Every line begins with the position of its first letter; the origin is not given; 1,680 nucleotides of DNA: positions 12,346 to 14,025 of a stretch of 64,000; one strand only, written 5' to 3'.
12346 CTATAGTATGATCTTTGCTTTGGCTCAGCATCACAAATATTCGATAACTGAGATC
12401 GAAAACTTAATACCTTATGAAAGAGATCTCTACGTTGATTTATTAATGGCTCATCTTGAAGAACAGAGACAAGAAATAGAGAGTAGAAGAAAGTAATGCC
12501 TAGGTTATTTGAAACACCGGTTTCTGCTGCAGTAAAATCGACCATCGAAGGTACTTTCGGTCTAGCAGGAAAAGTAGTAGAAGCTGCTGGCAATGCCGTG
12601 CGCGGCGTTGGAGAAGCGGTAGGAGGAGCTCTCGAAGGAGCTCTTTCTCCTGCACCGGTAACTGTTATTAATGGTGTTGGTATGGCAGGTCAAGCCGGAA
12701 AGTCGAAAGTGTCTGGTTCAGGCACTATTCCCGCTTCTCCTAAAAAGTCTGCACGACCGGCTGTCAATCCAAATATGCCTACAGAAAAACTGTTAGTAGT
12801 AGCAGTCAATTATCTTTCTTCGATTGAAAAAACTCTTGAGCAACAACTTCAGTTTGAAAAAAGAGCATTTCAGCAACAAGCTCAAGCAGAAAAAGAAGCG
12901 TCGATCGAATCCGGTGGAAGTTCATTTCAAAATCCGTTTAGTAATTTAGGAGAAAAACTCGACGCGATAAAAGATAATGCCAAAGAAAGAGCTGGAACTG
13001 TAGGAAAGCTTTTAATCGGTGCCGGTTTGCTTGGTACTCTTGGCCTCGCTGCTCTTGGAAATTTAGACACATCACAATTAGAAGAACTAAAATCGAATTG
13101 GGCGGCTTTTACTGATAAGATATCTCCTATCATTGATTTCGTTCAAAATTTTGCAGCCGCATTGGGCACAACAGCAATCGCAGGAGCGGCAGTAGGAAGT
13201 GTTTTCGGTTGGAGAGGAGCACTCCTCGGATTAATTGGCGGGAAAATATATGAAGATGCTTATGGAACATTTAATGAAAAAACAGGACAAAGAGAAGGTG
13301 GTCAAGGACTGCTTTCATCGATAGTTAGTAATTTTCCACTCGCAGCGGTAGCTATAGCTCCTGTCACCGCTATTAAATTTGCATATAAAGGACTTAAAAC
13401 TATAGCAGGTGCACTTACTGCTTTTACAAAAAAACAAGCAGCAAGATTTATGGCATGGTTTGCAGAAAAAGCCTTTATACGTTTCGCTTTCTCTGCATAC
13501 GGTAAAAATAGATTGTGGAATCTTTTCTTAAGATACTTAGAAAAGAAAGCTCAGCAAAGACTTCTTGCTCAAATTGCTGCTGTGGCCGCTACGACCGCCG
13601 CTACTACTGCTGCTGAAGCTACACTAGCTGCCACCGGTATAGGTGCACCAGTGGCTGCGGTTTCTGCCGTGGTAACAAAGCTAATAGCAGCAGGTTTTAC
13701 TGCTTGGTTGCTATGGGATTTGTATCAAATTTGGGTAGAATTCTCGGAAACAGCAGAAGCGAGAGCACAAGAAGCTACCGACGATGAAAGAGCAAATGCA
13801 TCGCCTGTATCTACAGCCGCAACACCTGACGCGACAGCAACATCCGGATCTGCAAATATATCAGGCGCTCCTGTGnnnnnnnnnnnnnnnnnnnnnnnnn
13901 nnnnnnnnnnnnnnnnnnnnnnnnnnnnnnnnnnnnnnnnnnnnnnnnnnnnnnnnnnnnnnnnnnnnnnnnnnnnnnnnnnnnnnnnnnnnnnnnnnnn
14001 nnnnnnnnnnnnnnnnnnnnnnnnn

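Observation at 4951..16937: Cell-wall-piercing enzymes relocated: lysozyme-less gp5 plus a transglycosylase-bearing tape measure and a CHAP peptidase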

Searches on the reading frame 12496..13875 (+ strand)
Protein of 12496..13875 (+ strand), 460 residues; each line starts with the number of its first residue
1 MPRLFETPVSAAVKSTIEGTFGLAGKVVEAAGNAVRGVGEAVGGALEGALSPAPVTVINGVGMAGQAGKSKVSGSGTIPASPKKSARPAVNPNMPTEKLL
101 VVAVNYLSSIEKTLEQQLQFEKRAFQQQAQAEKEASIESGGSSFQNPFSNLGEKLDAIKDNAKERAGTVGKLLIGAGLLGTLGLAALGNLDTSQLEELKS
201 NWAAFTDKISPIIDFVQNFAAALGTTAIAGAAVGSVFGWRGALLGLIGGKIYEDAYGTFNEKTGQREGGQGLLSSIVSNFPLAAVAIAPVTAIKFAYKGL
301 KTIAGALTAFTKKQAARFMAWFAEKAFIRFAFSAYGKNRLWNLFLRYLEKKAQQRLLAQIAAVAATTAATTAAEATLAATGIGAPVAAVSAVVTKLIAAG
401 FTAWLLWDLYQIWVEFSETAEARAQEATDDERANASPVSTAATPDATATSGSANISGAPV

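Call 93: search_protein_representatives(protein=window:12496-13875:+)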
Query: 460 residues. Proteins with E-value up to 0.001 (for the whole library): 82; up to 1e-10: 49; up to 1e-30: 18. The best 82 are listed.
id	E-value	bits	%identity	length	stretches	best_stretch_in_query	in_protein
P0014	1.2e-229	779.0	82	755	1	1-459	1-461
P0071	4.6e-139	480.6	57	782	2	4-318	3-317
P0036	5.4e-73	263.0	53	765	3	12-258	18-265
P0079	6.5e-71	256.1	46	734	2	12-289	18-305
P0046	1.1e-55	206.0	41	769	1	17-460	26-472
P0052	2.1e-53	198.5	41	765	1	15-459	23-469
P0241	4.9e-51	190.7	40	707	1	22-449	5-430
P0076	1.1e-49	186.2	40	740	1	13-459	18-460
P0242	1.7e-47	179.0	39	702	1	12-448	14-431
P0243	3.6e-38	148.3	37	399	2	12-251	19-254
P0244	3.9e-38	148.2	34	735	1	14-452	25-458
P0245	1.5e-37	146.3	42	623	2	12-236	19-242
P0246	2.1e-37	145.8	35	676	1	13-452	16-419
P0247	2.6e-37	145.5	36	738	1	23-453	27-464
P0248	1.0e-36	143.5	44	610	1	30-269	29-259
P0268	1.8e-17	80.1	35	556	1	26-220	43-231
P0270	4.4e-16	75.5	35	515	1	34-216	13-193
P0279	8.0e-12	61.5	34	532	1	50-220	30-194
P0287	3.8e-09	52.7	37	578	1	20-180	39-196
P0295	1.9e-07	47.1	31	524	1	17-186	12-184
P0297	1.2e-06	44.5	32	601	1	15-186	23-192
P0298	1.5e-06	44.1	36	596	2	14-176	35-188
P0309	1.4e-04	37.6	31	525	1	58-159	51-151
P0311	2.2e-04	37.0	35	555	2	14-140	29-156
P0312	4.6e-04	36.0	30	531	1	31-254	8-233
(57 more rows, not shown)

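Call 95: search_protein_families(library=pfam, max_evalue=0.01, proteins=[P0270, P0279, P0295, P0309, P0312, P0311, P0268, P0287, P0298, P0297])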
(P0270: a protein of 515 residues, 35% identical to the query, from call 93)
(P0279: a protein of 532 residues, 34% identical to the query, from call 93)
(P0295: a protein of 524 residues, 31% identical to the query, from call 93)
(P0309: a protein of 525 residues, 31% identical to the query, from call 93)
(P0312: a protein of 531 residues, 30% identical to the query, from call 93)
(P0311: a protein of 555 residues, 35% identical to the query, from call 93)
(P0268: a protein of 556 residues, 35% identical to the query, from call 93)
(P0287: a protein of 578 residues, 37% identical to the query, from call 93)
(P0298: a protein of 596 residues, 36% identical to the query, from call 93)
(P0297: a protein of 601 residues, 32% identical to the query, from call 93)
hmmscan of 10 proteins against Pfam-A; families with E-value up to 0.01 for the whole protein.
P0270 (515 aa): 0 families

P0279 (532 aa): 1 family
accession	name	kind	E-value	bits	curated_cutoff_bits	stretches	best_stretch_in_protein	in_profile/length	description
PF00428.24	Ribosomal_60s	-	0.0046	17.9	28.1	0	386-424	37-74/88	60s Acidic ribosomal protein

P0295 (524 aa): 0 families

P0309 (525 aa): 0 families

P0312 (531 aa): 2 families
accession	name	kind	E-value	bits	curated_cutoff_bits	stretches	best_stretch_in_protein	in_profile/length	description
PF01970.21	TctA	-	0.0056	15.8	28.9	1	146-266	188-295/423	Tripartite tricarboxylate transporter TctA family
PF17081.10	SOP4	-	0.0098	15.9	27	0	255-308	94-147/209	Suppressor of PMA 1-7 protein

P0311 (555 aa): 0 families

P0268 (556 aa): 1 family
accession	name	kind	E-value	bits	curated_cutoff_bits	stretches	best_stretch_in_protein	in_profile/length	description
PF18013.6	Phage_lysozyme2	-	1.3e-29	103.6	28.2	1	284-419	2-136/140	Phage tail lysozyme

P0287 (578 aa): 2 families
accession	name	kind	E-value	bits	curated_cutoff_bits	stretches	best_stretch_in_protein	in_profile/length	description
PF01464.25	SLT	-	3.3e-07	30.3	21.3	1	372-424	5-54/117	Transglycosylase SLT domain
PF18013.6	Phage_lysozyme2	-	1.2e-06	29.2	28.2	1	384-446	23-88/140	Phage tail lysozyme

P0298 (596 aa): 1 family
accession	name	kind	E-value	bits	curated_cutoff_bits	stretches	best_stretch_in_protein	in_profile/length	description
PF18013.6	Phage_lysozyme2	-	1.5e-17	64.5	28.2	1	399-517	4-130/140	Phage tail lysozyme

P0297 (601 aa): 1 family
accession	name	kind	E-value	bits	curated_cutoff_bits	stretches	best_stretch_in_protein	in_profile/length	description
PF00959.24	Phage_lysozyme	-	9.8e-19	68.4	22.3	1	384-504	2-125/125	Phage lysozyme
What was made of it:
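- Remote A relatives carry PF18013, SLT or GH24 (calls 93, 95).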
